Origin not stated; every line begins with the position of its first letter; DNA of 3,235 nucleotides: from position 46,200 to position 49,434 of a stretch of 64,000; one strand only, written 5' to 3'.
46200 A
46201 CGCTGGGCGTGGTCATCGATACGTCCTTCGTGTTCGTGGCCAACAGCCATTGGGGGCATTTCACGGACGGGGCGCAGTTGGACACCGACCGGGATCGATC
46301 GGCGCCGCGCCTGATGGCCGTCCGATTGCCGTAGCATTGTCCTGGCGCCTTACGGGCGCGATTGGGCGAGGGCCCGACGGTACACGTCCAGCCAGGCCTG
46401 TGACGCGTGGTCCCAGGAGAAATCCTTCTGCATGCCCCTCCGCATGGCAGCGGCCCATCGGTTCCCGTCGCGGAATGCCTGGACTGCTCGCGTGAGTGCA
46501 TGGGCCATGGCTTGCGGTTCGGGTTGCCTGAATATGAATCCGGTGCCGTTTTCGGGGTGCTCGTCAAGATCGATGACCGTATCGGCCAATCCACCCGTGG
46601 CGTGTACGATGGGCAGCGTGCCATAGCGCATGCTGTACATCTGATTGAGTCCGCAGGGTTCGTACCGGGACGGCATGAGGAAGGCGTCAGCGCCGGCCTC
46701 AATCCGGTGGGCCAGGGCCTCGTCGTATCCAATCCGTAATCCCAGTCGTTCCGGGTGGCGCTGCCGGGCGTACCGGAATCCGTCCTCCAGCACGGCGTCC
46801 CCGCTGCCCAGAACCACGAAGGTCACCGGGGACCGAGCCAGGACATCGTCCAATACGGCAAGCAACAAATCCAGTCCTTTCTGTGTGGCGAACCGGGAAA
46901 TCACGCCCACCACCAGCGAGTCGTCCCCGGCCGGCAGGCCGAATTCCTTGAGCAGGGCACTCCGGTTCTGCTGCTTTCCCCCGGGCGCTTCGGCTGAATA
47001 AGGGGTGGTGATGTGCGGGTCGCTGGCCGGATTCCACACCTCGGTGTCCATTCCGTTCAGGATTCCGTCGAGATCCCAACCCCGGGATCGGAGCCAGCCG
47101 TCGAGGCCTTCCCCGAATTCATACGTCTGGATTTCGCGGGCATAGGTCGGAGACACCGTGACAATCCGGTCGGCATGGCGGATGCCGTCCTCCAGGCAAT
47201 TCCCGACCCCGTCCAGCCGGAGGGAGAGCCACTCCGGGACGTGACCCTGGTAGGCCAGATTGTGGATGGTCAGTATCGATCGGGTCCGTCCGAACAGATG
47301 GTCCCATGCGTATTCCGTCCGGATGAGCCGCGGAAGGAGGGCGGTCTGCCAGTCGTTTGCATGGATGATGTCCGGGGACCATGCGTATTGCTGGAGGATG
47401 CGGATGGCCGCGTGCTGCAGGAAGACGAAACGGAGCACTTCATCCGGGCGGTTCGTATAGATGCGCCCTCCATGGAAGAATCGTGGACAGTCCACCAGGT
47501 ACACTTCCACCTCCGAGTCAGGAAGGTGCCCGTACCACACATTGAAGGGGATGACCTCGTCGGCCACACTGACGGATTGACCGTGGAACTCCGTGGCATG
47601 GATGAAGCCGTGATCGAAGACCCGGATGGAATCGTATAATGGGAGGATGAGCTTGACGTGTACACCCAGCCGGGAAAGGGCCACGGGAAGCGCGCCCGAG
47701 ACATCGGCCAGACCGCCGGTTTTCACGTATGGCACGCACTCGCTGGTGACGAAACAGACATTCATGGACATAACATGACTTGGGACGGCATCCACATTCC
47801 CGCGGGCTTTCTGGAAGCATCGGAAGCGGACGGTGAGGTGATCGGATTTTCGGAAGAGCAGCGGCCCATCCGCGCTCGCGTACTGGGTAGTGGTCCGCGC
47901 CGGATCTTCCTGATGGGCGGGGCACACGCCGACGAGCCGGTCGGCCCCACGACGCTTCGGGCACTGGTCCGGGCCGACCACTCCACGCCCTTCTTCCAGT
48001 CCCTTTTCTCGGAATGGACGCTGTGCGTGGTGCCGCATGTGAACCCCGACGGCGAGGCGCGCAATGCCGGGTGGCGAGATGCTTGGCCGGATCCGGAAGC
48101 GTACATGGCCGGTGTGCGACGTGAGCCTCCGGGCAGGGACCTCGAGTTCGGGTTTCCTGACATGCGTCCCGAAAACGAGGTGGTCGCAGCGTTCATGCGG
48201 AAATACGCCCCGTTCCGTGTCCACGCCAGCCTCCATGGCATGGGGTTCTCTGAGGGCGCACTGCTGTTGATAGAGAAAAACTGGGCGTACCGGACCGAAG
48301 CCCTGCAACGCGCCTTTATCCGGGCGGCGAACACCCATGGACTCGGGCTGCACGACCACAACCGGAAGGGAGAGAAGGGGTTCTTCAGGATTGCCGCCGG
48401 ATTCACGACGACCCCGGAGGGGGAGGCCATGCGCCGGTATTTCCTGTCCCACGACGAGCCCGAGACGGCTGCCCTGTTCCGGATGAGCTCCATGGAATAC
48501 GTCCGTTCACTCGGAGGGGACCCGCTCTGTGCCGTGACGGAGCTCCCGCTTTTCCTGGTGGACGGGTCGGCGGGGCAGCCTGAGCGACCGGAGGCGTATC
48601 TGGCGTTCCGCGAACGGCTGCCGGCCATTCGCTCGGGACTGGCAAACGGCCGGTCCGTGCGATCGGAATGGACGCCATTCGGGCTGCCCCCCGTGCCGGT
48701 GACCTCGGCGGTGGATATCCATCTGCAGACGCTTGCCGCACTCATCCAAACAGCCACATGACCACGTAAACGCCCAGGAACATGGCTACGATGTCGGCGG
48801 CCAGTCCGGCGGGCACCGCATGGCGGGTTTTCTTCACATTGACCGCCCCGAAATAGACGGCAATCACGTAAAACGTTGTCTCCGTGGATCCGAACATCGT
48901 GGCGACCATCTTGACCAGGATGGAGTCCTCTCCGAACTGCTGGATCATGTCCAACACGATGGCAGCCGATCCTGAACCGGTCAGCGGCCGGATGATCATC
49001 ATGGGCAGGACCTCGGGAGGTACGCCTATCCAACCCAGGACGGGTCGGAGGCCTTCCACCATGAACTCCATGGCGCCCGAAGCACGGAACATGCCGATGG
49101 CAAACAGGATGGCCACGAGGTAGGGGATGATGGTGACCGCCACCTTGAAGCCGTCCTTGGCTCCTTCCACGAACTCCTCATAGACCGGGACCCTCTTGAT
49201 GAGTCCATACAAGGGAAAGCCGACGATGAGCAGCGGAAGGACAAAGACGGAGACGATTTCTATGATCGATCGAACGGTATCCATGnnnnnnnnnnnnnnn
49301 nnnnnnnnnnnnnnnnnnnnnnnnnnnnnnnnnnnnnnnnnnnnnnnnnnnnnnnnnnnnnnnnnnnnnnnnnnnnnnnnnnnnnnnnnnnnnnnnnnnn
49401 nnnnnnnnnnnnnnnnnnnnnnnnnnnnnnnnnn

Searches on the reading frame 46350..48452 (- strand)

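Call 7: search_protein_families(library=pfam, proteins=[window:46350-48452:-])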
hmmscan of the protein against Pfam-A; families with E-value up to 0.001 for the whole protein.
window:46350-48452:- (700 aa): 6 families
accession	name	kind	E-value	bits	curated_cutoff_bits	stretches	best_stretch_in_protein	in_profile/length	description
PF08323.17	Glyco_transf_5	-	4.1e-68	230.1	22.7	1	231-455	1-238/239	Starch synthase catalytic domain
PF00534.26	Glycos_transf_1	-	2.5e-15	56.9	26.4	1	508-658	11-157/172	Glycosyl transferases group 1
PF13692.12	Glyco_trans_1_4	-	1.4e-12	48.5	27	1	514-657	3-140/142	Glycosyl transferases group 1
PF13439.12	Glyco_transf_4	-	3.5e-09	37.3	28.5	1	323-445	38-153/170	Glycosyltransferase Family 4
PF13579.12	Glyco_trans_4_4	-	3.5e-08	34.4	29.7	1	246-443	1-144/158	Glycosyl transferase 4-like domain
PF20706.3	GT4-conflict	-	3e-06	26.9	26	1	517-685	202-383/385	Family 4 Glycosyltransferase in conflict systems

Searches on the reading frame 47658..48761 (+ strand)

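Call 68: search_protein_families(library=pfam, proteins=[window:47658-48761:+])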
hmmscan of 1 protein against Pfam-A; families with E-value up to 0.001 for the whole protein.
window:47658-48761:+ (367 aa): 1 family
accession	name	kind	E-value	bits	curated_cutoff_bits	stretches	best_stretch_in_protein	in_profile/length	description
PF00246.29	Peptidase_M14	-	2.6e-08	34.3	21.6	1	61-140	20-114/286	Zinc carboxypeptidase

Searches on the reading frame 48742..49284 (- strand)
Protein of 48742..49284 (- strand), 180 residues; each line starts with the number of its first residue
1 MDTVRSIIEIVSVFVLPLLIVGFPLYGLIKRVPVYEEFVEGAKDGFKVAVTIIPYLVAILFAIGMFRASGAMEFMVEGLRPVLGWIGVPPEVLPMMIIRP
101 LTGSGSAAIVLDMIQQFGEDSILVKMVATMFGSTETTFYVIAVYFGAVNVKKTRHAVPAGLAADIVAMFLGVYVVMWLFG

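Call 7: search_protein_families(library=pfam, proteins=[window:48742-49284:-])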
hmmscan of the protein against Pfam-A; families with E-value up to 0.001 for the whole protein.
window:48742-49284:- (180 aa): 1 family
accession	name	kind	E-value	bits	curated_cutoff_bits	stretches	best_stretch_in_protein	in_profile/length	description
PF07670.19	Gate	-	3.4e-13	50.4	29.6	1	50-149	2-102/104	Nucleoside recognition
